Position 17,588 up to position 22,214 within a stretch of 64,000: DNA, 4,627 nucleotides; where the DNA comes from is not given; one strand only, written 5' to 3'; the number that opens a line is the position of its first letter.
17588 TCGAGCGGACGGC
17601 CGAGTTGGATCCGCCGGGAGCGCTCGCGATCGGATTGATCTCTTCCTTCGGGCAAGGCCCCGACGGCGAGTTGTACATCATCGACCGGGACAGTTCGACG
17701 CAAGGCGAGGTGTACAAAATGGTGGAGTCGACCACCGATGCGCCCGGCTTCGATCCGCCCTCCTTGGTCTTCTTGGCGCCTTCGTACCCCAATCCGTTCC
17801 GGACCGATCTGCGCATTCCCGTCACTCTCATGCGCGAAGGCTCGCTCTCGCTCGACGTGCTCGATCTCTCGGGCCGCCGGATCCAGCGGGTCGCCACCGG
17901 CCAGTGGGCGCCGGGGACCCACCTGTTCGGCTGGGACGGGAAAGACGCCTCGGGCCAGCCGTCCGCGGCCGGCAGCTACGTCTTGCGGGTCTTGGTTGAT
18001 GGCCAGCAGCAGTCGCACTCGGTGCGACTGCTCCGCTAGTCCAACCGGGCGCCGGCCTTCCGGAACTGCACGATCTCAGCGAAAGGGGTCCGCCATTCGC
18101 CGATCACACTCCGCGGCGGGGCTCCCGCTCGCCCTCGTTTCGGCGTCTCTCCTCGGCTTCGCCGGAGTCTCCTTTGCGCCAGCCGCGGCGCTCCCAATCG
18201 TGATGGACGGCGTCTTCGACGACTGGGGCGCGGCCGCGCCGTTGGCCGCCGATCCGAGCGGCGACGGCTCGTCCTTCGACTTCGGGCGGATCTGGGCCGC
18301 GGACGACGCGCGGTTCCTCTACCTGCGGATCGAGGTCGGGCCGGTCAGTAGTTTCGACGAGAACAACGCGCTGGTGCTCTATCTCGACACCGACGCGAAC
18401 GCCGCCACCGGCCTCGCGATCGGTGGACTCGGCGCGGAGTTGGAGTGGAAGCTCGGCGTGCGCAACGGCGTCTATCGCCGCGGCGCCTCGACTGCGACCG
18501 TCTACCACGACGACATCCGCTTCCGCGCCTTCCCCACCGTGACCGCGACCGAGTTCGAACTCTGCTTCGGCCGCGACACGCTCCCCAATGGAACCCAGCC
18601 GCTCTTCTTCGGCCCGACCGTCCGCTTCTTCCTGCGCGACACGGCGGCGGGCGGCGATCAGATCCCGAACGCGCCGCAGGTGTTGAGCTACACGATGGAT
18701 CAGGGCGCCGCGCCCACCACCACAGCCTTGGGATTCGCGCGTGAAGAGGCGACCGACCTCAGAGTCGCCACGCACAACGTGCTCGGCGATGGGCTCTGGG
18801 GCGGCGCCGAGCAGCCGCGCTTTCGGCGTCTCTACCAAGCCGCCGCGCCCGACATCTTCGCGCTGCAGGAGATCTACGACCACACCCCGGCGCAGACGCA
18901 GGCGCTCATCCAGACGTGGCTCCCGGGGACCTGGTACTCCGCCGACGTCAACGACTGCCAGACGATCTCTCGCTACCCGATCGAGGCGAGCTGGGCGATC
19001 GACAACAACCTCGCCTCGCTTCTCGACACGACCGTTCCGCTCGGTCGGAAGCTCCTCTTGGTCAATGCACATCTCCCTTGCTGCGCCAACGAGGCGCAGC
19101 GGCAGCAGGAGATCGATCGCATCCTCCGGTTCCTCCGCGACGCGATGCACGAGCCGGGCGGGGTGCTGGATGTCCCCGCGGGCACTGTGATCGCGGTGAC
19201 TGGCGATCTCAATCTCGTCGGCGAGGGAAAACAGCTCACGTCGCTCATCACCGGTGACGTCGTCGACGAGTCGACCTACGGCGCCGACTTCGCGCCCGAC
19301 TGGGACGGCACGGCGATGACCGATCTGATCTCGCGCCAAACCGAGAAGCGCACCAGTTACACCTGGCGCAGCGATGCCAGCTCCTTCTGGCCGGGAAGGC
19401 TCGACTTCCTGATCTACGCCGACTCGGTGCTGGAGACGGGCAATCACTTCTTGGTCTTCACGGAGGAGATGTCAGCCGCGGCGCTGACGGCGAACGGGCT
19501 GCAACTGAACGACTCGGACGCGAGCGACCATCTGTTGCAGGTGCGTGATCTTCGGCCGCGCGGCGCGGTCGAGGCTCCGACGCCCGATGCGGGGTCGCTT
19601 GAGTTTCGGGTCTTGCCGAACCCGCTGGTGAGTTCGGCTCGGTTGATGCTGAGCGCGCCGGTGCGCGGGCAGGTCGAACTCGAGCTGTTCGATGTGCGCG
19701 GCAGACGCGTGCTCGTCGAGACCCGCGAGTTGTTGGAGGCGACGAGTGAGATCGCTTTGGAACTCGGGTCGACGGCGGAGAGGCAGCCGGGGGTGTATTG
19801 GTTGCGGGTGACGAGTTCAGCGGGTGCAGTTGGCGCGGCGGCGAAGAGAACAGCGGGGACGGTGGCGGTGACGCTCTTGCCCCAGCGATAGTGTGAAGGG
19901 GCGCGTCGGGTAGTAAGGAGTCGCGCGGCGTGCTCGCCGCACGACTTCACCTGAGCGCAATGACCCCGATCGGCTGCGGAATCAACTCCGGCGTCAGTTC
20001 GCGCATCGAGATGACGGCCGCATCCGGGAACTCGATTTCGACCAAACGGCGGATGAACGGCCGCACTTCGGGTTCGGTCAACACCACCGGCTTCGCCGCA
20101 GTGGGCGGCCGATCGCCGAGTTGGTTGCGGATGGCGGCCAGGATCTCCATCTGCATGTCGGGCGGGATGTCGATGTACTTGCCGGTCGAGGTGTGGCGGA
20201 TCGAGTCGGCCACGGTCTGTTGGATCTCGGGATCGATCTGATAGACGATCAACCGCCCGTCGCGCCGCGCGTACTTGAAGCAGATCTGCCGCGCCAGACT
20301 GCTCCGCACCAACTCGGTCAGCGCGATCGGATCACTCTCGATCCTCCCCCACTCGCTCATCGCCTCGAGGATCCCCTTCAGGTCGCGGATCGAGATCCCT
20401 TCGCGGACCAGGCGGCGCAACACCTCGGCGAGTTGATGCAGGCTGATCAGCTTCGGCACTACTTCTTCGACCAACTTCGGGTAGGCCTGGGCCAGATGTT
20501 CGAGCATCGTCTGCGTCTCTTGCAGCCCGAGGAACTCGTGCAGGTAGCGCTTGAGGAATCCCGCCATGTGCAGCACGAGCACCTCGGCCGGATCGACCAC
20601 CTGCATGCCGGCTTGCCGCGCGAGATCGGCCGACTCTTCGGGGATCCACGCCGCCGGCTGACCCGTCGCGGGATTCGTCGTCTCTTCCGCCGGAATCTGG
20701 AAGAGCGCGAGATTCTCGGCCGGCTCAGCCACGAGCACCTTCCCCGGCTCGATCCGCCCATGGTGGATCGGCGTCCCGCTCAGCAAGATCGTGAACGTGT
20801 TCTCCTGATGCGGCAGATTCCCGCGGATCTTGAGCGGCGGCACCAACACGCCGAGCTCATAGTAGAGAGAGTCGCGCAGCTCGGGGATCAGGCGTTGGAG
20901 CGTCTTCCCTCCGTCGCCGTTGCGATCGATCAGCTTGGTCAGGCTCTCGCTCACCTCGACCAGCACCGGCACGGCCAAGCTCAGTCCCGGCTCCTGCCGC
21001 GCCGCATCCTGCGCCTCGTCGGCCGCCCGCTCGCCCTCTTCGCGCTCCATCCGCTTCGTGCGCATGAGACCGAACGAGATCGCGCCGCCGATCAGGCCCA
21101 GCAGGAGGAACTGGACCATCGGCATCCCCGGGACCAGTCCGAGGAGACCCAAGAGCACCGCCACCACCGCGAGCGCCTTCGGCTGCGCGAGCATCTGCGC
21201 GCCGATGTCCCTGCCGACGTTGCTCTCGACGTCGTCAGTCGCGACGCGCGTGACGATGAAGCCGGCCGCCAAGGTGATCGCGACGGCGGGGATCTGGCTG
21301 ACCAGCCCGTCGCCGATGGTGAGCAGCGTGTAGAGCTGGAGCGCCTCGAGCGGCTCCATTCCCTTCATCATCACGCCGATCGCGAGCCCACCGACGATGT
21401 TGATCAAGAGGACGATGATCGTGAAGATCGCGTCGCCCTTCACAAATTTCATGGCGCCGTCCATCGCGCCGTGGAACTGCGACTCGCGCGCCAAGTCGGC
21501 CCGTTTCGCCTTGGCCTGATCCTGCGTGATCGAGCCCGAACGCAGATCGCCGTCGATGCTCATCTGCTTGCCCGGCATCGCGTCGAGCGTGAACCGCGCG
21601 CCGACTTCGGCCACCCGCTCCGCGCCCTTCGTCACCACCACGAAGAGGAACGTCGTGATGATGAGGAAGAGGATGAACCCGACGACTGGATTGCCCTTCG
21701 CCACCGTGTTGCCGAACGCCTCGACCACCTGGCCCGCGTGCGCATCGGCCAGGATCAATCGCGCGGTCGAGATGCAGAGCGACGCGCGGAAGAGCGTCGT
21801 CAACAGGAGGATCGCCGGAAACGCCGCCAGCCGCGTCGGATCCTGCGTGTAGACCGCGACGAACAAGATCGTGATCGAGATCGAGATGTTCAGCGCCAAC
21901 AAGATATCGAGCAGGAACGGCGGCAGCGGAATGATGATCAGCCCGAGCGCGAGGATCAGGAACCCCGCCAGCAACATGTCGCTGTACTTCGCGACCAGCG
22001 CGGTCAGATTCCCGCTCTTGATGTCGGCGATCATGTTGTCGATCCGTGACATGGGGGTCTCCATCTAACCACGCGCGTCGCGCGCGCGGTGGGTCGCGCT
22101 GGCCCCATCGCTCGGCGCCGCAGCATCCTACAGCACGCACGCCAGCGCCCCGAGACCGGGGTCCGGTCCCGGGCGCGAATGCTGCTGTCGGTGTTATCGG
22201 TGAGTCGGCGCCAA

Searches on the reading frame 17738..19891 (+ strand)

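Call 25: search_protein_families(library=pfam, proteins=[window:17738-19891:+], max_evalue=0.001)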
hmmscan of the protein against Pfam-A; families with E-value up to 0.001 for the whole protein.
window:17738-19891:+ (717 aa): 1 family
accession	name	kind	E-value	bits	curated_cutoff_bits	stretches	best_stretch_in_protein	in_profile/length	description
PF03372.29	Exo_endo_phos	-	1.3e-05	25.5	24.5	1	344-598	1-225/225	Endonuclease/Exonuclease/phosphatase family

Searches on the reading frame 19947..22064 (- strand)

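Call 25: search_protein_families(library=pfam, proteins=[window:19947-22064:-], max_evalue=0.001)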
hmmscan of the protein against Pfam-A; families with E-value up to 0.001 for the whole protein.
window:19947-22064:- (705 aa): 1 family
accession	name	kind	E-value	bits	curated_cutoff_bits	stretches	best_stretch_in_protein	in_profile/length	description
PF00771.25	FHIPEP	-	2.8e-227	756.8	29.1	1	40-693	2-655/657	FHIPEP family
